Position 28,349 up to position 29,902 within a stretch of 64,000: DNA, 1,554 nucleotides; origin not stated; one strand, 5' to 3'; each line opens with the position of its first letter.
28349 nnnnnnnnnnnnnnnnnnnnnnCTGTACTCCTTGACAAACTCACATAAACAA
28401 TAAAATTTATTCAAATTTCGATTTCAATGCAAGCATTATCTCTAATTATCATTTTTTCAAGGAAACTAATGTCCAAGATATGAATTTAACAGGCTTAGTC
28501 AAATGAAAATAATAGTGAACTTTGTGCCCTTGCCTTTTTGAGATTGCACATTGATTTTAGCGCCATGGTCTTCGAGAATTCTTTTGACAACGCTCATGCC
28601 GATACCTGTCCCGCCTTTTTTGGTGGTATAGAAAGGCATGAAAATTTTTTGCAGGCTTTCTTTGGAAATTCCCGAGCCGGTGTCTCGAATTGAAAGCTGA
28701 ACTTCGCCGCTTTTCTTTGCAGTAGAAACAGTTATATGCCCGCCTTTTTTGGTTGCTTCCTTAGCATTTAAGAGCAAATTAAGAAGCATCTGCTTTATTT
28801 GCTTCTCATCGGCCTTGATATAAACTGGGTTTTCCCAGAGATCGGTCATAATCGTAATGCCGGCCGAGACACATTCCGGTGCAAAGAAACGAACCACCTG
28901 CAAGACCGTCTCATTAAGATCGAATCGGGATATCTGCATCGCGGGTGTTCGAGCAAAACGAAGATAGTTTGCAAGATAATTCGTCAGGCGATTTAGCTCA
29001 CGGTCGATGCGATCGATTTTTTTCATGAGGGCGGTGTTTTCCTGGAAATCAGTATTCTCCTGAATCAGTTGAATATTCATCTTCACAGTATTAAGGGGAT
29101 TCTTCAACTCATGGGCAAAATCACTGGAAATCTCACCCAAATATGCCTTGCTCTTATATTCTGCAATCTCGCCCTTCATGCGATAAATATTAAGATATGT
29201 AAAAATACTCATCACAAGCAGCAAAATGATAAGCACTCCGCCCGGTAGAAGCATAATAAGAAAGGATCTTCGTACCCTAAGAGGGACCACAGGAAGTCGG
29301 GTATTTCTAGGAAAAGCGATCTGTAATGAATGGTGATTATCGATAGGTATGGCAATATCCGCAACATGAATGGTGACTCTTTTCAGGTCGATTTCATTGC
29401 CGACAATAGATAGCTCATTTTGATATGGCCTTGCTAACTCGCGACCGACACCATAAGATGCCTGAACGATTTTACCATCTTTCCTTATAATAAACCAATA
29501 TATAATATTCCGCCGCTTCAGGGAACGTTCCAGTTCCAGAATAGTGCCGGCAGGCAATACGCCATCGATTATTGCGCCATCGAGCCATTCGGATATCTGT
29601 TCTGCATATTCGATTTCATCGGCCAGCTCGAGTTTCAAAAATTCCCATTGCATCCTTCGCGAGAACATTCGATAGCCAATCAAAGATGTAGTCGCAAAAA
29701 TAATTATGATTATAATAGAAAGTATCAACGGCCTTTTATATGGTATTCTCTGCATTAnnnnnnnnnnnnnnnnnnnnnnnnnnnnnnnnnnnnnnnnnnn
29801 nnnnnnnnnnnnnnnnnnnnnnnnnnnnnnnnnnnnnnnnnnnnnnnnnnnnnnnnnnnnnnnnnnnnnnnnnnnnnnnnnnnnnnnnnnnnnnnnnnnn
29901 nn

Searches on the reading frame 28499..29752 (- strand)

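Call 16: search_protein_families(library=pfam, proteins=[window:28499-29752:-], max_evalue=0.001)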
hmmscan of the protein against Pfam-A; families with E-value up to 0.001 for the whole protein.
window:28499-29752:- (417 aa): 4 families
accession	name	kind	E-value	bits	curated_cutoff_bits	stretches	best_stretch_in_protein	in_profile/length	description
PF02518.31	HATPase_c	-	1.4e-27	96.7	26.4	1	315-415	2-106/111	Histidine kinase-, DNA gyrase B-, and HSP90-like ATPase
PF00512.31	HisKA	-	3.2e-10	40.3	26.9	1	206-268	3-62/66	His Kinase A (phospho-acceptor) domain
PF14501.12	HATPase_c_5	-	0.00026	21.3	22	1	319-407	6-93/102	GHKL domain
PF10090.15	HPTransfase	-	0.00036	20.7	22.9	1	316-363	29-76/123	Histidine phosphotransferase C-terminal domain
